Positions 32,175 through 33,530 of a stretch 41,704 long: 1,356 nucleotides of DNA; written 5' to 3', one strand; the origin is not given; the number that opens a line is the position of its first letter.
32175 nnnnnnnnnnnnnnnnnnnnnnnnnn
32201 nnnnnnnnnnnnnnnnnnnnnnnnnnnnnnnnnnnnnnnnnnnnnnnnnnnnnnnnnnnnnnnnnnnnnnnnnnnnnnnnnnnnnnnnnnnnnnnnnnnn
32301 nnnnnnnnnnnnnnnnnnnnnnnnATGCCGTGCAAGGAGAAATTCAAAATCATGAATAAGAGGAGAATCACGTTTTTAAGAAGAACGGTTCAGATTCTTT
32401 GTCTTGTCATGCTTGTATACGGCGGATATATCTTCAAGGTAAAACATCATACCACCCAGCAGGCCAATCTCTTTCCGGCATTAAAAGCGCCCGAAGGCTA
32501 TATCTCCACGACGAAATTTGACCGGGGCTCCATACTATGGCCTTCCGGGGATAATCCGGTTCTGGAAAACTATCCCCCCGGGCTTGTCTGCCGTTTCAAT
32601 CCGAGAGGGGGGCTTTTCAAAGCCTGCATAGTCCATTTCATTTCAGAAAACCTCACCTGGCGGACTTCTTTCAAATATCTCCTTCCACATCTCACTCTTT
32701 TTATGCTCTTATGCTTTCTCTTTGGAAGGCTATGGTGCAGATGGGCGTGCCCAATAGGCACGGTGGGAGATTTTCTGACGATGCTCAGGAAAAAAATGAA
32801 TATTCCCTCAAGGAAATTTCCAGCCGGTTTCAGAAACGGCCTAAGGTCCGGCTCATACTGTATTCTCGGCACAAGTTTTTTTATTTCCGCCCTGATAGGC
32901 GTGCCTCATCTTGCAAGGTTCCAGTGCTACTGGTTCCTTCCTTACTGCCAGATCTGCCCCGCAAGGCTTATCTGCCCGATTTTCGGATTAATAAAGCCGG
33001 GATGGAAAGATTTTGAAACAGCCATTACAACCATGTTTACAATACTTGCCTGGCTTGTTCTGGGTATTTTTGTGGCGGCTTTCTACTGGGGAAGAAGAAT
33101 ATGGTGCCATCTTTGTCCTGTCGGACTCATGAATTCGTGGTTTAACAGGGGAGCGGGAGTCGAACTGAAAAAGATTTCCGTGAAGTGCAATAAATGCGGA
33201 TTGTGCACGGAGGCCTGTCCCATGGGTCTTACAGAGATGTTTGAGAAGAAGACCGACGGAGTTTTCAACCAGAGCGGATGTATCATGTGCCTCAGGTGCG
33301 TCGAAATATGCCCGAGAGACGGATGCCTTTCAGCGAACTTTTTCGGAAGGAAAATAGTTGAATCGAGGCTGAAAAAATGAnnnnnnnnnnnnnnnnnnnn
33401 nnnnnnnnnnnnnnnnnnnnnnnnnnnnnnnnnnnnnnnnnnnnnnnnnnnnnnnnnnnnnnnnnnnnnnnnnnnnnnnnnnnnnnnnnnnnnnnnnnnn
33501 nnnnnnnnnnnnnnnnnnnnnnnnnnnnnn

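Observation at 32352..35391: Membrane-wired single-subunit HGD-D / double-cubane-type enzyme with dedicated activator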

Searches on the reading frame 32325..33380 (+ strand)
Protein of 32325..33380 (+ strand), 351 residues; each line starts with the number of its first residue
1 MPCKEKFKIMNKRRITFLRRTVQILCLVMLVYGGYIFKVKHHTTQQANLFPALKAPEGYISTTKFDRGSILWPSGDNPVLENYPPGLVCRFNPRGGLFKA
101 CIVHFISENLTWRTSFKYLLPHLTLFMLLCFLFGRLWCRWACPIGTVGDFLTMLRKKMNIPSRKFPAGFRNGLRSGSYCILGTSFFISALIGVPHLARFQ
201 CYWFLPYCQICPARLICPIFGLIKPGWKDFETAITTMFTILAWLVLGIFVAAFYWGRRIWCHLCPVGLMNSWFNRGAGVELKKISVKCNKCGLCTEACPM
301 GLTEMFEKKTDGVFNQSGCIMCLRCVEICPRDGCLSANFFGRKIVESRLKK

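Call 3: search_protein_families(library=pfam, proteins=[window:32325-33380:+], max_evalue=0.01)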
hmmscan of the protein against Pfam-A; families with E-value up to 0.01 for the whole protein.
window:32325-33380:+ (351 aa): 9 families
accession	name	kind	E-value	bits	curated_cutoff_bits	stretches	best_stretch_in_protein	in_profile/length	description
PF12801.12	Fer4_5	-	2.9e-14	53.2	22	2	125-161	11-48/48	4Fe-4S binding domain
PF13237.11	Fer4_10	-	5.3e-09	36.3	25.5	1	285-330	6-53/53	4Fe-4S dicluster domain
PF12838.12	Fer4_7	-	7.1e-09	36.4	27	1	287-331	1-50/52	4Fe-4S dicluster domain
PF13187.11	Fer4_9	-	9e-08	32.5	27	1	287-332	1-50/52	4Fe-4S dicluster domain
PF00037.32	Fer4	-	4.8e-06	26.6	21.1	2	313-332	2-21/24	4Fe-4S binding domain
PF12837.12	Fer4_6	-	2.5e-05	24.4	25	1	287-301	8-22/24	4Fe-4S binding domain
PF13183.11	Fer4_8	-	0.00031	21.7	27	0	281-301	47-67/68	4Fe-4S dicluster domain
PF14697.11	Fer4_21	-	0.00096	19.7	35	1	287-335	7-57/59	4Fe-4S dicluster domain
PF13534.11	Fer4_17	-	0.0034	18.3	22.2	1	277-302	35-60/61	4Fe-4S dicluster domain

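Call 4: search_protein_families(library=ncbifam, proteins=[window:32325-33380:+], max_evalue=0.01)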
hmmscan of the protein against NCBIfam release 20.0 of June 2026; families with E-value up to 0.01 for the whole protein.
window:32325-33380:+ (351 aa): 32 families (the best 25 are shown)
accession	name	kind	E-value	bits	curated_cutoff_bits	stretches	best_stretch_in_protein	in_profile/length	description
NF007013.0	PRK09477.1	equivalog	1.1e-22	80.4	234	2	202-332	139-272/286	quinol dehydrogenase ferredoxin subunit NapH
TIGR02163.1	napH_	subfamily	2.4e-18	66.6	213.05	2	202-332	116-249/255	NapH/MauN family ferredoxin-type protein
NF038196.1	ferrodoxin_EFR1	subfamily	4.1e-08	33.6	75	1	268-331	165-226/242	EFR1 family ferrodoxin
NF045874.1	Vhu_polyferre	exception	2.2e-07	30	600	1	263-332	41-102/381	F420-non-reducing hydrogenase associated-polyferredoxin VhuB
NF006221.0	PRK08348.1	subfamily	6e-06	26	124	1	287-334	45-92/136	NADH-plastoquinone oxidoreductase subunit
NF005504.0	PRK07118.1-3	equivalog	1.2e-05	24.9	437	1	278-343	211-274/293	Fe-S cluster domain-containing protein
TIGR04395.1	cutC_activ_rSAM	equivalog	2.2e-05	23.9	360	1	253-332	26-101/309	choline TMA-lyase-activating enzyme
NF043039.1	HgcAB_like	equivalog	2.6e-05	24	285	1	229-332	244-347/350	HgcAB-like fusion protein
NF058577.1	FdxA_fam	equivalog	3.3e-05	24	65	1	283-332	4-51/52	4Fe-4S ferredoxin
NF043069.1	T4HPD_activ_SAM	equivalog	3.7e-05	23.2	425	1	277-333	42-96/299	trans-4-hydroxy-L-proline dehydratase activase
TIGR00402.1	napF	equivalog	5.3e-05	23.2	102.2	1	283-332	32-82/149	ferredoxin-type protein NapF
TIGR04041.1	activase_YjjW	hypoth_equivalog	6.9e-05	22.4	250.2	1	286-332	41-85/276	YjjW family glycine radical enzyme activase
TIGR02951.1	DMSO_dmsB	equivalog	0.0001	22.4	214.1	1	283-332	59-110/161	DMSO/selenate family reductase complex B subunit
NF009053.0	PRK12387.1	subfamily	0.00023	20.9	204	1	287-332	39-88/180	formate hydrogenlyase complex iron-sulfur subunit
NF005506.0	PRK07118.1-5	equivalog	0.00027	20.5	388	0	287-346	171-245/279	Fe-S cluster domain-containing protein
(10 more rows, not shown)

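Call 7: search_solved_structures(query=window:32325-33380:+, show_alignments=2, max_evalue=0.01)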
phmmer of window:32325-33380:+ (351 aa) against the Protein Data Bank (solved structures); distinct sequences matched with E-value up to 0.01: 10.
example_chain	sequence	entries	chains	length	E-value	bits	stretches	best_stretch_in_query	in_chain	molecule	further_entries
9sw6_G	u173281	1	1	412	4.7e-10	42.1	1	287-331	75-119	Polyferredoxin protein MvhB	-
9sfi_O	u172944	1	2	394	1e-05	27.8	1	286-332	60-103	Ferredoxin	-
7np8_A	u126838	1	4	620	0.00085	21.5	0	264-332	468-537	Coenzyme F420-dependent sulfite reductase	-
7t2r_B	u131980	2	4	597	0.00091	21.4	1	286-331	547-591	NiFe hydrogenase subunit B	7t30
8a8o_C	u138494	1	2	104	0.0018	20.4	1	284-332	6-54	Beta-subunit of the PAPS reductase from Methanothermococcus thermolithotrophicus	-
8a6t_B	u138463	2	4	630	0.0022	20.2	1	286-332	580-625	Electron bifurcating hydrogenase subunit HydB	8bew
7z0s_F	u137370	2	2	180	0.0048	19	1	287-332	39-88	Formate hydrogenlyase subunit 6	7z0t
1xer_A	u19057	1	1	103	0.0055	18.9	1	288-330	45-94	FERREDOXIN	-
6cfw_N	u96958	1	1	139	0.006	18.7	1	287-333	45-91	NADH-plastoquinone oxidoreductase subunit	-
2vkr_A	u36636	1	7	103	0.0076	18.4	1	288-330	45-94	ZINC-CONTAINING FERREDOXIN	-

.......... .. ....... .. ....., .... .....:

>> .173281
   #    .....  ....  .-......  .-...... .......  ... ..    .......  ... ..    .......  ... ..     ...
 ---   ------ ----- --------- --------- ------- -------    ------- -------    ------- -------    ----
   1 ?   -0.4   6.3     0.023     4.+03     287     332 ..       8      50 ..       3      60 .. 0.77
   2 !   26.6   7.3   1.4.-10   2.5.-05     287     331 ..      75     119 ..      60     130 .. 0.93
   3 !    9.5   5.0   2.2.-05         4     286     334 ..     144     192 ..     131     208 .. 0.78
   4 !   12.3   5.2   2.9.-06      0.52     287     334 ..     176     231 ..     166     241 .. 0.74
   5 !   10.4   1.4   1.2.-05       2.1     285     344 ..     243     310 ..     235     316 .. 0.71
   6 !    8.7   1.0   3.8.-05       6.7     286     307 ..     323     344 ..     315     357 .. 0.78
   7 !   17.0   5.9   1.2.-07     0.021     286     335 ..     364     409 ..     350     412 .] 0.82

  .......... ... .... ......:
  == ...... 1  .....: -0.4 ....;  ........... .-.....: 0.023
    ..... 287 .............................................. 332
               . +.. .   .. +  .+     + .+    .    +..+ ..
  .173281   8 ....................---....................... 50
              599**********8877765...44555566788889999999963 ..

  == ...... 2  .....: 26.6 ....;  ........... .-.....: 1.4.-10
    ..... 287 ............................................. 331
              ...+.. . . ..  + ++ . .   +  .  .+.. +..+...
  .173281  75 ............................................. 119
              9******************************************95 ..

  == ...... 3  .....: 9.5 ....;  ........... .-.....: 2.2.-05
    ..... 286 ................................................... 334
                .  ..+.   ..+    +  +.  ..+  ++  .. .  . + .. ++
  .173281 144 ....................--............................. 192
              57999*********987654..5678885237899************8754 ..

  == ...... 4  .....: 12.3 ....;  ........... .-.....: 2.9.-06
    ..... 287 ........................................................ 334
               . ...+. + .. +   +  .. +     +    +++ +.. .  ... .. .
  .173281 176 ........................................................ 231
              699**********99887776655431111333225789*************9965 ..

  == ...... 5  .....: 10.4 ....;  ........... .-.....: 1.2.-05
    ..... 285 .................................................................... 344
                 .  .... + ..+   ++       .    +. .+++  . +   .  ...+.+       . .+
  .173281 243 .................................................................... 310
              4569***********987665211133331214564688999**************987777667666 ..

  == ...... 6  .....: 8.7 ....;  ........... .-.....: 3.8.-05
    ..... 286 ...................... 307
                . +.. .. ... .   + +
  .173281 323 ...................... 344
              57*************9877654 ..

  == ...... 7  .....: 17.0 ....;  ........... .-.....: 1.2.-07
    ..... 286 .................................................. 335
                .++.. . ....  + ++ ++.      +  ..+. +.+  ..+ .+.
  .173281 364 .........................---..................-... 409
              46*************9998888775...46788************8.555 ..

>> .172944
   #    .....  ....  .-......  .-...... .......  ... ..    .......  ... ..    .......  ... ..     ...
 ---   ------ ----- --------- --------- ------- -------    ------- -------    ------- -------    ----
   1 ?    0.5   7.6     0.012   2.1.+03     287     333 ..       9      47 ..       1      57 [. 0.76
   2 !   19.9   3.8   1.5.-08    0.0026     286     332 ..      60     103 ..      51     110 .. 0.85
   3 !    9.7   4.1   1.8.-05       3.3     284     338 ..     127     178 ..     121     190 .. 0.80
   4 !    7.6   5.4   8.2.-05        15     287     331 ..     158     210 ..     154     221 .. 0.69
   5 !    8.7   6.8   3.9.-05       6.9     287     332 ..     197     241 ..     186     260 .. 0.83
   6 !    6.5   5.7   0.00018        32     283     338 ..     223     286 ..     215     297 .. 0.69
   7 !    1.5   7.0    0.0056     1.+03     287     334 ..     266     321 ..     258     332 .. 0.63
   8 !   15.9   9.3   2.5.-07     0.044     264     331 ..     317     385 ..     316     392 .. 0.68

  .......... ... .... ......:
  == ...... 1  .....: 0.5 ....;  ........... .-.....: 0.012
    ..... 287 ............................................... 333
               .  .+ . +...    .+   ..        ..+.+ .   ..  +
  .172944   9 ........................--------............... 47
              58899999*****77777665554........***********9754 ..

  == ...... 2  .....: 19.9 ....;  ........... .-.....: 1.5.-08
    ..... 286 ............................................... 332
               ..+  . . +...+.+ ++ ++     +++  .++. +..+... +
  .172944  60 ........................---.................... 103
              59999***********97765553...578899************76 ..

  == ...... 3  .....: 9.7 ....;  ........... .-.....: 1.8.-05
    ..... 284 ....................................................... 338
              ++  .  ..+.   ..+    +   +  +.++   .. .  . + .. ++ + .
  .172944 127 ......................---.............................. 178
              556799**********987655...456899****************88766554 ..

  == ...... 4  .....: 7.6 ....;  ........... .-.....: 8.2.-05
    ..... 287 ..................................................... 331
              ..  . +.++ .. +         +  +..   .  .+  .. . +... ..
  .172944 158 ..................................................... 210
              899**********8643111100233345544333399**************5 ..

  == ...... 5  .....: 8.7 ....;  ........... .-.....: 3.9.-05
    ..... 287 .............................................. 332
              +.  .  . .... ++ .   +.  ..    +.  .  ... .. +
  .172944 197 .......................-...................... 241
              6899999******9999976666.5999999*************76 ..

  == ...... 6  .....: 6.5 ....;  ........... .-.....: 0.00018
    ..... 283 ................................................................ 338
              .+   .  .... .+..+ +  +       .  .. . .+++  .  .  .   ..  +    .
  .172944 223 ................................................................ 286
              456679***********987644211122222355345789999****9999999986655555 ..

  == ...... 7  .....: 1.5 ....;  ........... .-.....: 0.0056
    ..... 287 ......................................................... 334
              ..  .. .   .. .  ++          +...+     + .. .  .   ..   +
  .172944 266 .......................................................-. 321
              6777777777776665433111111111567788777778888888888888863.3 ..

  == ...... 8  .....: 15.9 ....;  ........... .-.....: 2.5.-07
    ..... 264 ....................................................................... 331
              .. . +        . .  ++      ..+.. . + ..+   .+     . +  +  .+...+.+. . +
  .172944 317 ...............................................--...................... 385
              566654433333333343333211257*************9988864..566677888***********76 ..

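Call 29: find_homologous_proteins(query=window:32352-33380:+, max_evalue=1e-8)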
Query window:32352-33380:+ (342 aa): 102 proteins with E <= 1e-8 among 708 candidates.
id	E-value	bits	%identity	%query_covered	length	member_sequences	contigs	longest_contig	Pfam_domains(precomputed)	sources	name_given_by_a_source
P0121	2.7e-237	805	99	100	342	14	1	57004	PF12801.13,PF00037.33,PF12838.13,PF13237.12,PF13187.12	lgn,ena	-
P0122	2.1e-195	667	78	99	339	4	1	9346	PF12801.13,PF12838.13,PF13237.12,PF13187.12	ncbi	-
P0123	1.8e-188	644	76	99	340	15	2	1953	PF12801.13,PF00037.33,PF12838.13,PF13237.12,PF13187.12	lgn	-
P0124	1.2e-183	628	74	99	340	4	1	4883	PF12801.13,PF12838.13,PF13237.12,PF13187.12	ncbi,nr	ncbi:MAG: 4Fe-4S binding protein [bacterium]|nr:4Fe-4S binding protein [bacterium]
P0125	1.4e-181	622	74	99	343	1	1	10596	PF12801.13,PF00037.33,PF12838.13,PF13237.12,PF13187.12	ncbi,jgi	-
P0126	1.1e-174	599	69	99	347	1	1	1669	PF12801.13,PF12838.13,PF13237.12,PF13187.12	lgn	-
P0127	1.5e-174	598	71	99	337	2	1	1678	PF12801.13,PF12838.13,PF13237.12,PF13187.12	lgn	-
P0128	3.6e-173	594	70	99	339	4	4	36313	PF12801.13,PF12838.13,PF13237.12,PF13187.12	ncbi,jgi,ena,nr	ncbi:MAG TPA: 4Fe-4S binding protein [bacterium]|nr:4Fe-4S binding protein [bacterium] HPP11936.1 4F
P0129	1.6e-172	592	72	93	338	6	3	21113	PF12801.13,PF12838.13,PF13237.12,PF13187.12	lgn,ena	-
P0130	6.3e-172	590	72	94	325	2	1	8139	PF12801.13,PF00037.33,PF12838.13,PF13237.12,PF13187.12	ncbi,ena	-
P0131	1.4e-170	585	69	97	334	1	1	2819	PF12801.13,PF12838.13,PF13237.12,PF13187.12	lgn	-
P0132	6.3e-168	577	68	99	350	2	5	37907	PF12801.13,PF12838.13,PF13237.12,PF13187.12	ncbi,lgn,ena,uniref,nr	ncbi:MAG TPA: 4Fe-4S binding protein [bacterium]|uniref:Putative electron transport protein YccM n=1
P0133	1.5e-167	575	68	100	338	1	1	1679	PF12801.13,PF00037.33,PF12838.13,PF13237.12,PF13187.12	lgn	-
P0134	7.5e-167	573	69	99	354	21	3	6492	PF12801.13,PF00037.33,PF12838.13,PF13237.12,PF13187.12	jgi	-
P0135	9.4e-166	569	68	97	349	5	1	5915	PF14697.12,PF12801.13,PF12838.13,PF13237.12,PF13187.12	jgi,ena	-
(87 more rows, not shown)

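Call 43: predict_structure(alignment_id=A3)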
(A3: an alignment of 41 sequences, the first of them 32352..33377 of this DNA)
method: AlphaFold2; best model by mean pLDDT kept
length: 342 residues; sequences in the alignment: 41
mean_pLDDT: 82.2   pTM: 0.81
mean pLDDT of the five models: 82.2, 81.8, 81.7, 80.2, 79.4
residues with pLDDT >= 90: 183; 70-90: 87; 50-70: 20; < 50: 52
segments of 3 or more residues with pLDDT < 50: 31-45, 50-62, 67-73, 75-81, 86-90
pLDDT, mean of each block of 10 residues (from residue 1): 80 90 67 45 51 45 47 47 46 83 84 90 92 90 93 91 94 94 89 86 87 79 91 93 87 92 95 97 94 94 95 95 97 96 67
secondary structure, 60 per line:
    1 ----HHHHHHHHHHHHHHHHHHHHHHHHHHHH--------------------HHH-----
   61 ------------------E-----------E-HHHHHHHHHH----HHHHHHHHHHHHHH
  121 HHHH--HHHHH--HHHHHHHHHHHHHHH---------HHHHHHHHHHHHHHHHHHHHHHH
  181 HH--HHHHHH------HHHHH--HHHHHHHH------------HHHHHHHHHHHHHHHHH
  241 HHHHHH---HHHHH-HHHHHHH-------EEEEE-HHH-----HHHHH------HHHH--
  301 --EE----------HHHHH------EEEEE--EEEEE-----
elements in order: H5-32 H93-102 H107-124 H127-131 H134-148 H158-182 H185-190 H197-201 H204-211 H224-246 H250-254 H256-262 E270-274 H284-288 H295-298 H315-319 E326-330 E333-337

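Call 47: fold_search(model_id=the predicted structure, library=pdb)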
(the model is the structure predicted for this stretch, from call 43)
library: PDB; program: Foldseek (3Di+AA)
matches with E <= 10: 26; with E <= 0.001: 0
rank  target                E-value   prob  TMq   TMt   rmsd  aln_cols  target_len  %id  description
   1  9bt4_H                5.5e-01  0.95  0.14  0.52   4.0        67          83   21  Pyruvate:Ferredoxin Oxidoreductase from Methanosarcina acetivorans (released 2024-10-09)
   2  9bt4_G                8.1e-01  0.90  0.15  0.52   4.1        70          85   21  Pyruvate:Ferredoxin Oxidoreductase from Methanosarcina acetivorans (released 2024-10-09)
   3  7m32_D                1.5e+00  0.72  0.15  0.05   5.2        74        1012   18  Dihydropyrimidine Dehydrogenase (DPD) C671A Mutant Soaked with Uracil and NADPH Anaerobically (released 2021-06-09)
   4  5exe_E                1.7e+00  0.84  0.16  0.18   3.4        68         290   20  Crystal structure of oxalate oxidoreductase from Moorella thermoacetica bound with carboxy-TPP adduct (released 2015-12-30)
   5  1gth_C                1.7e+00  0.18  0.15  0.05  20.3       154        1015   12  DIHYDROPYRIMIDINE DEHYDROGENASE (DPD) FROM PIG, TERNARY COMPLEX WITH NADPH AND 5-IODOURACIL (released 2002-04-11)
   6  1gth_A                1.7e+00  0.16  0.15  0.05  20.9       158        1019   16  DIHYDROPYRIMIDINE DEHYDROGENASE (DPD) FROM PIG, TERNARY COMPLEX WITH NADPH AND 5-IODOURACIL (released 2002-04-11)
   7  8f6n_B                1.7e+00  0.12  0.15  0.06  19.7       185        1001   12  Dihydropyrimidine Dehydrogenase (DPD) C671S Mutant Soaked with Thymine Quasi-Anaerobically (released 2023-02-01)
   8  1gth_B                1.8e+00  0.16  0.15  0.05  20.1       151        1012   12  DIHYDROPYRIMIDINE DEHYDROGENASE (DPD) FROM PIG, TERNARY COMPLEX WITH NADPH AND 5-IODOURACIL (released 2002-04-11)
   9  5exe_B                2.1e+00  0.77  0.16  0.17   3.3        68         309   20  Crystal structure of oxalate oxidoreductase from Moorella thermoacetica bound with carboxy-TPP adduct (released 2015-12-30)
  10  5exd_B                2.5e+00  0.72  0.16  0.19   3.4        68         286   20  Crystal structure of oxalate oxidoreductase from Moorella thermoacetica bound with carboxy-di-oxido-methyl-TPP (COOM-T (released 2015-12-30)
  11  5c4i_E                2.5e+00  0.63  0.15  0.16   4.0        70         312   21  Structure of an Oxalate Oxidoreductase (released 2015-07-01)
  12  1h7x_B                2.5e+00  0.54  0.15  0.05   5.1        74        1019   18  Dihydropyrimidine dehydrogenase (DPD) from pig, ternary complex of a mutant enzyme (C671A), NADPH and 5-fluorouracil (released 2001-02-23)
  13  5c4i_B                3.1e+00  0.63  0.16  0.17   3.4        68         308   20  Structure of an Oxalate Oxidoreductase (released 2015-07-01)
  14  1gt8_A                3.4e+00  0.47  0.14  0.05   5.2        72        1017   18  DIHYDROPYRIMIDINE DEHYDROGENASE (DPD) FROM PIG, TERNARY COMPLEX WITH NADPH AND URACIL-4-ACETIC ACID (released 2002-04-11)
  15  5exd_K                4.1e+00  0.54  0.16  0.19   3.3        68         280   20  Crystal structure of oxalate oxidoreductase from Moorella thermoacetica bound with carboxy-di-oxido-methyl-TPP (COOM-T (released 2015-12-30)
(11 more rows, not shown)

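Call 54: find_encoding_contigs(protein=P0121, flank=10000, max_places=1)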
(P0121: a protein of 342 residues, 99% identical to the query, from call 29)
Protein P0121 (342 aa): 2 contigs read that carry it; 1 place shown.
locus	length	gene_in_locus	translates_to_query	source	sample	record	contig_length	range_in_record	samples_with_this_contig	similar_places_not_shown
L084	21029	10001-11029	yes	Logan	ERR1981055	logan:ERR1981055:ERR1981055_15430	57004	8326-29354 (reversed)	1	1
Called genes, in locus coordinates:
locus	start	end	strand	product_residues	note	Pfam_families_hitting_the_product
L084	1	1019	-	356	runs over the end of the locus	-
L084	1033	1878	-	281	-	-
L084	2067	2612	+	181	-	PF01618:MotA_ExbB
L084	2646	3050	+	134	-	PF02472:ExbD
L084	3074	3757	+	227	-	PF13103:TonB_2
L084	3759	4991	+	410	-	PF00930:DPPIV_N (faint), PF07676:PD40 (faint), PF26549:Tricorn_N, PF26550:Tricorn_2nd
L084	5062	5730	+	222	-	PF00691:OmpA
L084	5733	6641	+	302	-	PF04513:Baculo_PEP_C (faint), PF07889:DUF1664 (faint), PF01476:LysM, PF23473:LysM3_LYK4_5 (weak)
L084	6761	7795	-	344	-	PF00107:ADH_zinc_N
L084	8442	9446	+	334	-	-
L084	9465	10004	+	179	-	-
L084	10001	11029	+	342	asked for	PF12801:Fer4_5, PF00037:Fer4 (faint), PF12801:Fer4_5 (weak), PF12838:Fer4_7, PF13187:Fer4_9, PF13237:Fer4_10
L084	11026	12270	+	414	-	PF06050:HGD-D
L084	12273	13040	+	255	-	PF01869:BcrAD_BadFG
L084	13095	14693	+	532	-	PF04909:Amidohydro_2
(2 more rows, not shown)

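Call 62: find_related_loci(query=A3, collection=metagenome_contigs, flank=5000)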
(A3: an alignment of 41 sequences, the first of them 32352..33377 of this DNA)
Query A3 (342 aa) in metagenome_contigs; peptide patterns used: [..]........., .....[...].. (x = any residue, [..] = any of these).
600 stretches matched a pattern (row limit reached: there are more); 169 encode a relative of the query (tblastn E <= 1e-3); the best 80 are kept; 80 distinct loci.
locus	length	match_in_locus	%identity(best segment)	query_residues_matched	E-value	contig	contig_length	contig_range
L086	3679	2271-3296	67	4-342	3e-171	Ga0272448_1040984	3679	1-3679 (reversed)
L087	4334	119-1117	68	4-335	3e-167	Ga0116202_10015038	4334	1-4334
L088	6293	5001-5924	31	3-341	3e-43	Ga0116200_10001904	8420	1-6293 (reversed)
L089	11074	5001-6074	30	4-339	8e-40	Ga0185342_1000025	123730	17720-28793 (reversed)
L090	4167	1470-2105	35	125-339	1e-37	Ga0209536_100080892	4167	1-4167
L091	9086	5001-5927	28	5-341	4e-37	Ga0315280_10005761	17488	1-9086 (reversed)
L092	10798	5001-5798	31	76-342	1e-36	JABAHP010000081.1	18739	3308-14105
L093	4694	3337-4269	28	5-341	1e-33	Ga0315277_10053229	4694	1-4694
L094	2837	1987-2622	30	126-331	1e-28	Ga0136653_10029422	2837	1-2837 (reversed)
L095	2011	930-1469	29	78-324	2e-17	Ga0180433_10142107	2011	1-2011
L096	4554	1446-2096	29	76-330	6e-17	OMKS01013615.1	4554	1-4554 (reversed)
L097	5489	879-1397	30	124-324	2e-16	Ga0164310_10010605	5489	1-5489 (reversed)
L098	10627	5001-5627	28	76-321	3e-16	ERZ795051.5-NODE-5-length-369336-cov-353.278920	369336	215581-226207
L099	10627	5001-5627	28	76-321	4e-16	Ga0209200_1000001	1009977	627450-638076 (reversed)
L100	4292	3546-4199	28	116-322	3e-15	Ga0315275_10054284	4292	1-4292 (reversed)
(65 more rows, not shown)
